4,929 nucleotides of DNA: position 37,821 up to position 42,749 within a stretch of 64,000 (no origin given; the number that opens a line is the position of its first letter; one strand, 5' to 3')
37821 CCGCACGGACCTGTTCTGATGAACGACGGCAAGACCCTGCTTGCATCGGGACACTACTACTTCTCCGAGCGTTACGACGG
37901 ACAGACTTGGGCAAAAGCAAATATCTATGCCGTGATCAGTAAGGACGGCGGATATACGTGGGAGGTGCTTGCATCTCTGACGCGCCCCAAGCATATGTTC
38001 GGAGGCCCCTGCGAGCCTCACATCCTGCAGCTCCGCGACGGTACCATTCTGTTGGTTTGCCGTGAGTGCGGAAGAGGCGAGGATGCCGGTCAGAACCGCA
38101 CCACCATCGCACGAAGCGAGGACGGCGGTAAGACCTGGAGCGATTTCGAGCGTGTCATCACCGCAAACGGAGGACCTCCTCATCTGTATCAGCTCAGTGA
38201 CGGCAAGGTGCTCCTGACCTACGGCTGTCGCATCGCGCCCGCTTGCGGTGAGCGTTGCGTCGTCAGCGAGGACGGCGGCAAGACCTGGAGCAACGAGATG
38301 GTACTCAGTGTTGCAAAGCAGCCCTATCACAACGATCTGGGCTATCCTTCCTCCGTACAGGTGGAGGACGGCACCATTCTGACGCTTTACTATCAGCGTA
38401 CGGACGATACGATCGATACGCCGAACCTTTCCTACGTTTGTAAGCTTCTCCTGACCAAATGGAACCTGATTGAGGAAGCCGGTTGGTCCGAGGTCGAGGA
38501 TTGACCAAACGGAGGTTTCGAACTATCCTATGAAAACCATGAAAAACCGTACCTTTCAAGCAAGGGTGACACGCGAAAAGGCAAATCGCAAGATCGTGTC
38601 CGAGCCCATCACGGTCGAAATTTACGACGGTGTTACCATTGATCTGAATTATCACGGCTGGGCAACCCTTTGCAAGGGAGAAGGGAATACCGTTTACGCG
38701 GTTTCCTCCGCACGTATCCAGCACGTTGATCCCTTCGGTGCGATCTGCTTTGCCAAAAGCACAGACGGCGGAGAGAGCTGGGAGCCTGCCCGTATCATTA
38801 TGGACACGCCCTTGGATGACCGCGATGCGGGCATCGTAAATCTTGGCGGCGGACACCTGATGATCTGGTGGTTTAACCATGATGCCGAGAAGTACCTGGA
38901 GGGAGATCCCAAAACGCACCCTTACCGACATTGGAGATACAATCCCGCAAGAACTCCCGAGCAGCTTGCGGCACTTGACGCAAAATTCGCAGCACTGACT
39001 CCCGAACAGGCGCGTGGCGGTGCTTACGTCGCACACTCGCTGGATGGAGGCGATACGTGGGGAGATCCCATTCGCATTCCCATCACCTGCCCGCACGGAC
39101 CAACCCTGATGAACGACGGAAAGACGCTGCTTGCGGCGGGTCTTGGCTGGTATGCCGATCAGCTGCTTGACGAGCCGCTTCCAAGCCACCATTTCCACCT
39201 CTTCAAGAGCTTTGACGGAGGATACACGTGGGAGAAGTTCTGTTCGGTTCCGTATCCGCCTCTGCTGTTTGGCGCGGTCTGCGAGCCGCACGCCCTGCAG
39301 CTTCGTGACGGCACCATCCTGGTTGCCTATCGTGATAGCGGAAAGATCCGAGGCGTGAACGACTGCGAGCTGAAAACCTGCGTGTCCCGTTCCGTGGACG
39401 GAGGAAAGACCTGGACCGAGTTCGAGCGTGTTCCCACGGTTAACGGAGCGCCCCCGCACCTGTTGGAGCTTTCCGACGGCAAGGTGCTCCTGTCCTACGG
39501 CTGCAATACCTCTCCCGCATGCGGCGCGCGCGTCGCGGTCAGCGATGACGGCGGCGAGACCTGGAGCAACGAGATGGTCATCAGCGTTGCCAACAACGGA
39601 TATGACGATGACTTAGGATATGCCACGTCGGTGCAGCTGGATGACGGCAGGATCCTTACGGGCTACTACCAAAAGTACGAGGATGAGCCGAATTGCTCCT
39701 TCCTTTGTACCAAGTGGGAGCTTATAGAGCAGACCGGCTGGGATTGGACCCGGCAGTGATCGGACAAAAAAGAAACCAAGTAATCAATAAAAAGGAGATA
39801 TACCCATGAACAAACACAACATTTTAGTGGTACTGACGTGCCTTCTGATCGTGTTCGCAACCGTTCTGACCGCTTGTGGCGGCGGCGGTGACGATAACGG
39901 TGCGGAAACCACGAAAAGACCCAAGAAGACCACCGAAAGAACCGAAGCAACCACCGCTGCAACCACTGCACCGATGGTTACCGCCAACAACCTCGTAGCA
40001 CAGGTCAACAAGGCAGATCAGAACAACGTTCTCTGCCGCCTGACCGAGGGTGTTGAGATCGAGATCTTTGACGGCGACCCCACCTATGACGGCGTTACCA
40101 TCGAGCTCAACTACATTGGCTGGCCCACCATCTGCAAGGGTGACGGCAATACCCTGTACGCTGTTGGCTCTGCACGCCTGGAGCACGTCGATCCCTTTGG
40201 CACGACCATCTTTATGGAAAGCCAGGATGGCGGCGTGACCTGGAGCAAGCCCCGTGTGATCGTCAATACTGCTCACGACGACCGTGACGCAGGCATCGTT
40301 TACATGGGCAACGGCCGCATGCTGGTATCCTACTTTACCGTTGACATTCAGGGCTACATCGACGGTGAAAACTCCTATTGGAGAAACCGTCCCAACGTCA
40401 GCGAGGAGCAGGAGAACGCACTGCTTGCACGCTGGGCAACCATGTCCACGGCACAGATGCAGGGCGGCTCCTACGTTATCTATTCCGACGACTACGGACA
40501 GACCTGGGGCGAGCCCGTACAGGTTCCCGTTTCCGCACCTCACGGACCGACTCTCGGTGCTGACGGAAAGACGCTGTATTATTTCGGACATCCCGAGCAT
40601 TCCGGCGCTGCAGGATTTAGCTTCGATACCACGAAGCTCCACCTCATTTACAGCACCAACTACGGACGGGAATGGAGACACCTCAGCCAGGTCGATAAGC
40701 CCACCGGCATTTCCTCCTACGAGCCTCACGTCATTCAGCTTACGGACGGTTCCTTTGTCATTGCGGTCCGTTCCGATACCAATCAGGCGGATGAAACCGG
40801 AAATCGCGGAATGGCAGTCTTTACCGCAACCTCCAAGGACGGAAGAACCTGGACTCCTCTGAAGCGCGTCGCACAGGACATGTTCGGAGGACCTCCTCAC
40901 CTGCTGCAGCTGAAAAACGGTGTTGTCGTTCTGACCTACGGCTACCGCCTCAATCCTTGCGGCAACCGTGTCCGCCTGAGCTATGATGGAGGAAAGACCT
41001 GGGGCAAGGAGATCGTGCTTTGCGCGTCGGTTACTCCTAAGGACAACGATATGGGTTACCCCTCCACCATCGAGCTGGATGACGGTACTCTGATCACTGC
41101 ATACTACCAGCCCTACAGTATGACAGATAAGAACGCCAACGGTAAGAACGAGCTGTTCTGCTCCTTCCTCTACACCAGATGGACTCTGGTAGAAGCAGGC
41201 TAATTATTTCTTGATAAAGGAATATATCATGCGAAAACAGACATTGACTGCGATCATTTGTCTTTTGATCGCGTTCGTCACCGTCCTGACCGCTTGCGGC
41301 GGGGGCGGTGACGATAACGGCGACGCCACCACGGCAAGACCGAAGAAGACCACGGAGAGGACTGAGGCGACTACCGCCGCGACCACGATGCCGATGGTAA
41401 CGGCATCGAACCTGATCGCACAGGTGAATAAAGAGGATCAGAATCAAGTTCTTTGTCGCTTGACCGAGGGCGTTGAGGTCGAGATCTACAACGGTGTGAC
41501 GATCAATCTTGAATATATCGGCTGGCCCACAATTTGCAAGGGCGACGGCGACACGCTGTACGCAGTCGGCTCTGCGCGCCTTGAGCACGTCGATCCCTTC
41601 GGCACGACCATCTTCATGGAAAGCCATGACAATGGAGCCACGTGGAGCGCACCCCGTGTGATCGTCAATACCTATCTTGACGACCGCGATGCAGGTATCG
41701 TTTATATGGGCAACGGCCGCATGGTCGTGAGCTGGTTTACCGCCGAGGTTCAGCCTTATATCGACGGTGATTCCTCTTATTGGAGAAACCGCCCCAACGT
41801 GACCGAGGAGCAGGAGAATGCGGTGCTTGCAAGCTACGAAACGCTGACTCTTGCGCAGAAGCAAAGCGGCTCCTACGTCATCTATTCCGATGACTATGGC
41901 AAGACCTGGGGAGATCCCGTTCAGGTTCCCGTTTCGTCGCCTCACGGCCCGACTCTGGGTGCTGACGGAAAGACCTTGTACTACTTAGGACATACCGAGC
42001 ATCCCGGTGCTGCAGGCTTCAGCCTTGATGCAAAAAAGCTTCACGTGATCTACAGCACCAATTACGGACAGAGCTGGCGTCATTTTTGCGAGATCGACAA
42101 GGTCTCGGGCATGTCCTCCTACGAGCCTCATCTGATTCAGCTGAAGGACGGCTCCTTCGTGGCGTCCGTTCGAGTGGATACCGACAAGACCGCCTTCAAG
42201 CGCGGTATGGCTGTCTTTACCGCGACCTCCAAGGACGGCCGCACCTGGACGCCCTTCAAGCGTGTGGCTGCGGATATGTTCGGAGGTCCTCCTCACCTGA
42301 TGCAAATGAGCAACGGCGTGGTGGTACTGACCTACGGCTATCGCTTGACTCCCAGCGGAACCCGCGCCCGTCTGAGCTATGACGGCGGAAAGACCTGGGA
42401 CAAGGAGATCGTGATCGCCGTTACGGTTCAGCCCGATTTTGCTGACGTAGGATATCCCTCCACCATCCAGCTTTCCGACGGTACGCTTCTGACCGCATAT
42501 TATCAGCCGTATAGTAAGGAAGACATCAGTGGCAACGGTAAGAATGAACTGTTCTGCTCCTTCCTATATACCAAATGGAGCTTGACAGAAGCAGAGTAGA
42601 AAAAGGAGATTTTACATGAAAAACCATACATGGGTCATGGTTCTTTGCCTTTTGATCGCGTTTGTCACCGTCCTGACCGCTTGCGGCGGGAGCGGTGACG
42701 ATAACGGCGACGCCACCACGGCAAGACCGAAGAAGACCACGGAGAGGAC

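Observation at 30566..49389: Thirteen-gene, single-strand array of sialidase-like Asp-box beta-propeller paralogs with no accessory genes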

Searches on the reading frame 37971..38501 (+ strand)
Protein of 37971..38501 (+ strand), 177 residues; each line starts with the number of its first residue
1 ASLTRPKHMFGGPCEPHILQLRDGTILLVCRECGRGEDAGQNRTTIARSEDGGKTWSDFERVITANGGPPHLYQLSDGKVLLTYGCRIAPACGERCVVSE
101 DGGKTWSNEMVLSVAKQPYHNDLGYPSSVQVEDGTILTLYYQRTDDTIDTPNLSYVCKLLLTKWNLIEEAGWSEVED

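Call 43: search_solved_structures(query=window:37971-38501:+, max_evalue=10, show_alignments=5)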
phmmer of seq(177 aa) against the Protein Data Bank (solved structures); distinct sequences matched with E-value up to 10: 57.
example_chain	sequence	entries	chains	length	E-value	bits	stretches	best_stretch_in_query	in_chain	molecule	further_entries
5hx0_A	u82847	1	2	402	3e-15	59.7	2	23-142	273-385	Uncharacterized protein Dfer_1899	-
4j9t_A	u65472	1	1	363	1.1e-06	31.8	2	39-107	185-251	designed unnatural amino acid dependent metalloprotein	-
4x6k_A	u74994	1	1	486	6.3e-06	29.3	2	16-57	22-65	Anhydrosialidase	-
4x47_A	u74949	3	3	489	6.5e-06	29.3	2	16-57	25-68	Anhydrosialidase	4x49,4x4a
8ub5_A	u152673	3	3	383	7e-06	29.2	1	21-107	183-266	Sialidase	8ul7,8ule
8um0_A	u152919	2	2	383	1.2e-05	28.4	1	21-107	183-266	Sialidase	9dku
8feb_A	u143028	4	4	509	0.00013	25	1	16-107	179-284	Sialidase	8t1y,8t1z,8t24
8gn6_C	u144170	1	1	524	0.00016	24.8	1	16-84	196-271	Sialidase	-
8gn6_A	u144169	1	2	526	0.00017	24.7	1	16-84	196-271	Sialidase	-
7lbu_A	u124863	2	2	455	0.00022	24.3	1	15-135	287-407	Exo-alpha-sialidase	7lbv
8t26_A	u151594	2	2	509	0.00026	24.1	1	16-107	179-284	Sialidase, putative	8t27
8u2a_A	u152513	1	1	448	0.00027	24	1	16-60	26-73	Exo-alpha-sialidase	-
2bf6_A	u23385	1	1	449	0.00028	24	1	16-60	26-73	EXO-ALPHA-SIALIDASE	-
8u5o_A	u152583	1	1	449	0.00028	24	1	16-60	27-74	Exo-alpha-sialidase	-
2vk5_A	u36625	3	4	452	0.00029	23.9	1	16-60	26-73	EXO-ALPHA-SIALIDASE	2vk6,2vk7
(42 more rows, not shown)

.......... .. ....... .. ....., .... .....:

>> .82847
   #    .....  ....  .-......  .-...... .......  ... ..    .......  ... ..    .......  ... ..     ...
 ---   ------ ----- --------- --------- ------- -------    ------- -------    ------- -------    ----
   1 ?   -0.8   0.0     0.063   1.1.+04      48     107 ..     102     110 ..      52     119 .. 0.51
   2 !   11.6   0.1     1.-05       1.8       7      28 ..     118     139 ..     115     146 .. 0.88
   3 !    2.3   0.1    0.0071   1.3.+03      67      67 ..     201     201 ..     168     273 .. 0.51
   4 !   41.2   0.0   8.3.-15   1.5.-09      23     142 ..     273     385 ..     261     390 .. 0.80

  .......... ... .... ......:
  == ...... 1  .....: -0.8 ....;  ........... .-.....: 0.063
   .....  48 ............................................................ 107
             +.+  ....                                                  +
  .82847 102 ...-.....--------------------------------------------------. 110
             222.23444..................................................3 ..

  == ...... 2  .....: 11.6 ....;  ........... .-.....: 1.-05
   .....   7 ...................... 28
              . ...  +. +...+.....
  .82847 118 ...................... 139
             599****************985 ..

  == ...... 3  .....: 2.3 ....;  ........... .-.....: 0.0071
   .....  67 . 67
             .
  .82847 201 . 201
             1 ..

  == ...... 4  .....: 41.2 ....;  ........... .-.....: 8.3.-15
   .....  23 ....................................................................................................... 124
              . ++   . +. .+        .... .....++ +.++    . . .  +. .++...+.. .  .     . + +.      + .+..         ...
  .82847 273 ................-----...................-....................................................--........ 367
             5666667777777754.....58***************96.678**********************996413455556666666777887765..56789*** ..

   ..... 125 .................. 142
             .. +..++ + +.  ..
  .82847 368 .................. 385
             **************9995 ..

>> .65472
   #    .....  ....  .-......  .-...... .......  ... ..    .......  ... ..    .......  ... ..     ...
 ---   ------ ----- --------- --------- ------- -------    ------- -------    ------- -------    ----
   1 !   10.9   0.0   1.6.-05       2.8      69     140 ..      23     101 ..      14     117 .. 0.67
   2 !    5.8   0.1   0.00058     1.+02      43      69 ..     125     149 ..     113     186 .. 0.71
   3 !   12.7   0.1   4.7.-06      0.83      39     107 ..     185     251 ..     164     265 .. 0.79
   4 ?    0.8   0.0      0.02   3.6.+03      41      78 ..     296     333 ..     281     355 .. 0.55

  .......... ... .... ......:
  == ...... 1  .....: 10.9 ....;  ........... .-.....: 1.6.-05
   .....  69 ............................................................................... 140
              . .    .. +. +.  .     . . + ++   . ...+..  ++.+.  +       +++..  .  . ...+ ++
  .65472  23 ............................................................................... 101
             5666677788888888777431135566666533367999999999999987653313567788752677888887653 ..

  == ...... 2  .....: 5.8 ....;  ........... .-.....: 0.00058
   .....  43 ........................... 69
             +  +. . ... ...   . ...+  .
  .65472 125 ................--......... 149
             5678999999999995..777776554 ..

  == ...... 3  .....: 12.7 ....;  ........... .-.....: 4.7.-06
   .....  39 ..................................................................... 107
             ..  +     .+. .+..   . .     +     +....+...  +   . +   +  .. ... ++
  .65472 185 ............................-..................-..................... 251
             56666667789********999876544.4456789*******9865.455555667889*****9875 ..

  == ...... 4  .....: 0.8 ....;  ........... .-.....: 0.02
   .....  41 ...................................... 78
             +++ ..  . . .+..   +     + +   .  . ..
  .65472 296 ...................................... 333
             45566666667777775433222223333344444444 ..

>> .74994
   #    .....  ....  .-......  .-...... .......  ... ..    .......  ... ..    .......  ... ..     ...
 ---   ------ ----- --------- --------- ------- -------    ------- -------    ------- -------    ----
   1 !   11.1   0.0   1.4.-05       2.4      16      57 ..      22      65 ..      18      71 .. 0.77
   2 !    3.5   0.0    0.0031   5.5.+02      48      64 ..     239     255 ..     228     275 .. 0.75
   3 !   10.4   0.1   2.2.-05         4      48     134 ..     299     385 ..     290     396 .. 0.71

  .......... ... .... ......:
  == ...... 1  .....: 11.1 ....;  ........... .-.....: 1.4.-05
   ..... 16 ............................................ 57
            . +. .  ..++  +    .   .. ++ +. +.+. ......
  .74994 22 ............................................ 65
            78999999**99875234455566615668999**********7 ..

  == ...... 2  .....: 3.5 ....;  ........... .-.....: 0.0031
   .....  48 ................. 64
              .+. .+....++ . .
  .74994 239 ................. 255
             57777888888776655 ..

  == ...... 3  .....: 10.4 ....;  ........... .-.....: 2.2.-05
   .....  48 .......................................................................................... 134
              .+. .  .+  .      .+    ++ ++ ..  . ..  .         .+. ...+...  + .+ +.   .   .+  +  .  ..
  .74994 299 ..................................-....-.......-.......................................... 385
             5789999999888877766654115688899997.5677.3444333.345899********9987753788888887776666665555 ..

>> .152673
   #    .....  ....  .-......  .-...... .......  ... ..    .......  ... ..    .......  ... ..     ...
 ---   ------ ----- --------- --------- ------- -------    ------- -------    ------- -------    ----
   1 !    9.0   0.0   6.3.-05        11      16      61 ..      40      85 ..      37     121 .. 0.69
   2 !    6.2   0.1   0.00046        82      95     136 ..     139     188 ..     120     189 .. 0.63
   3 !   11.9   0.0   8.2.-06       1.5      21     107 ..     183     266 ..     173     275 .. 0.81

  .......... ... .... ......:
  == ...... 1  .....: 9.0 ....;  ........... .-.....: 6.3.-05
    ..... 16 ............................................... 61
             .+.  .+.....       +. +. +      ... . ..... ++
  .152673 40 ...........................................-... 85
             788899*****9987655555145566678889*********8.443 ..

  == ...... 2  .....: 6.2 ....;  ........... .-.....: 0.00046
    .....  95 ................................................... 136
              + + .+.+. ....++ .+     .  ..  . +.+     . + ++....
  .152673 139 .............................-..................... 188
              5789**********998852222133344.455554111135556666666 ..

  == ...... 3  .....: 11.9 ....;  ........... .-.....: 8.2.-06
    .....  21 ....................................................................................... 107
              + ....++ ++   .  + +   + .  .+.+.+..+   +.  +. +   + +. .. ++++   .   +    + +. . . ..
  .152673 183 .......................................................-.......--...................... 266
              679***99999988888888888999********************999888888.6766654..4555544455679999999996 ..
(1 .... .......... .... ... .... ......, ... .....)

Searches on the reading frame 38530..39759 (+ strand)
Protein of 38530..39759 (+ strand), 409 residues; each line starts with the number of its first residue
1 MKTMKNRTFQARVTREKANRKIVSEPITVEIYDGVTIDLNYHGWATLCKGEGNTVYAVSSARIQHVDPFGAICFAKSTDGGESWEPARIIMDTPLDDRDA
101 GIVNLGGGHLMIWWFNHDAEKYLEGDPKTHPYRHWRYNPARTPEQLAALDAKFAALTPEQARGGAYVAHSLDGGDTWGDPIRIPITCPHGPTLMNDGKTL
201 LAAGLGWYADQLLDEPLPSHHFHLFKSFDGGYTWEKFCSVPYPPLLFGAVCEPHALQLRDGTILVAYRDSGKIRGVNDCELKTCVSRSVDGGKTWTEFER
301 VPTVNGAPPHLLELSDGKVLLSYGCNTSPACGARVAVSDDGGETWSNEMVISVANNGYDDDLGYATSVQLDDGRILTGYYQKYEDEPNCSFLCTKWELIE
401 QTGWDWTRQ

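Call 4: search_protein_families(library=pfam, proteins=[window:38530-39759:+], max_evalue=0.01)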
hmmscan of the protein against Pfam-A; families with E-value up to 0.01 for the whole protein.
window:38530-39759:+ (409 aa): 5 families
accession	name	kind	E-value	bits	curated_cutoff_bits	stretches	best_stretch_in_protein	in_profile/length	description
PF13088.12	BNR_2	-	7.2e-18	65.4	31.4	2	166-375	83-275/277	BNR repeat-like domain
PF02012.26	BNR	-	2.1e-11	42.4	27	0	337-346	2-11/12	BNR/Asp-box repeat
PF24316.1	Tli3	-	1.4e-05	25.8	27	0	324-356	76-107/129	T6SS Tli3 immunity protein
PF15902.12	Sortilin-Vps10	-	0.00016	21.1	33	0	282-347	44-111/446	Sortilin, neurotensin receptor 3,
PF13859.12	BNR_3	-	0.0021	18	27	0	256-349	129-214/308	BNR repeat-like domain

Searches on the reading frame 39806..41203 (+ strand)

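Call 4: search_protein_families(library=pfam, proteins=[window:39806-41203:+], max_evalue=0.01)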
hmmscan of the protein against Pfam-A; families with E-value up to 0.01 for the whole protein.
window:39806-41203:+ (465 aa): 5 families
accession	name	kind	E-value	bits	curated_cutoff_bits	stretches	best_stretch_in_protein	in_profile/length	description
PF13088.12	BNR_2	-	1.2e-16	61.4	31.4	1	212-429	71-275/277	BNR repeat-like domain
PF24316.1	Tli3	-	3.3e-09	37.6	27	0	203-236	62-97/129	T6SS Tli3 immunity protein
PF02012.26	BNR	-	4.4e-06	26.3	27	0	139-148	3-12/12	BNR/Asp-box repeat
PF15902.12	Sortilin-Vps10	-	1.8e-05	24.2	33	1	224-357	3-117/446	Sortilin, neurotensin receptor 3,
PF10934.14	Sheath_initiator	-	0.00067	20.1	32.9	0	194-233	15-51/104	Contractile injection system sheath initiator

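Call 7: search_protein_families(library=ncbifam, proteins=[window:39806-41203:+], max_evalue=0.01)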
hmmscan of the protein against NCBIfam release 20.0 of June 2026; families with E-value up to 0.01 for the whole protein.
window:39806-41203:+ (465 aa): 3 families
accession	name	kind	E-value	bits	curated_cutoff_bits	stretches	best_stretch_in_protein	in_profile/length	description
NF052328.1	NeuramTDE0471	equivalog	1.6e-05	23.9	900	0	280-342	306-363/538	neuraminidase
NF053527.1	lipo_Cory_WKLS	subfamily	3.5e-05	23.8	105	1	11-71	3-61/166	WKL family lipoprotein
NF058595.1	invert_tail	domain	0.0076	16.6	37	0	6-42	54-90/113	lipo-invert putative C-terminal anchoring domain-containing protein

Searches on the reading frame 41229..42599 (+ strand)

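Call 4: search_protein_families(library=pfam, proteins=[window:41229-42599:+], max_evalue=0.01)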
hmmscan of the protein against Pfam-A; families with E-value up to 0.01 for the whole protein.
window:41229-42599:+ (456 aa): 7 families
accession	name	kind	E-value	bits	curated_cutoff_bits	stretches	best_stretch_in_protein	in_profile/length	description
PF13088.12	BNR_2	-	6.3e-16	59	31.4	1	210-420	75-275/277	BNR repeat-like domain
PF02012.26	BNR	-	1.1e-08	34.2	27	0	382-392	2-12/12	BNR/Asp-box repeat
PF24316.1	Tli3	-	3.4e-06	27.8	27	0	208-229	77-97/129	T6SS Tli3 immunity protein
PF13859.12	BNR_3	-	0.0013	18.7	27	0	100-318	2-195/308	BNR repeat-like domain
PF07929.16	PRiA4_ORF3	-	0.0027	17.9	26.6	0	268-297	84-113/173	Plasmid pRiA4b ORF-3-like protein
PF00754.31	F5_F8_type_C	-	0.0051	17.4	28.2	0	263-320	59-114/127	F5/8 type C domain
PF15902.12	Sortilin-Vps10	-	0.0069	15.7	33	0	215-286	45-112/446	Sortilin, neurotensin receptor 3,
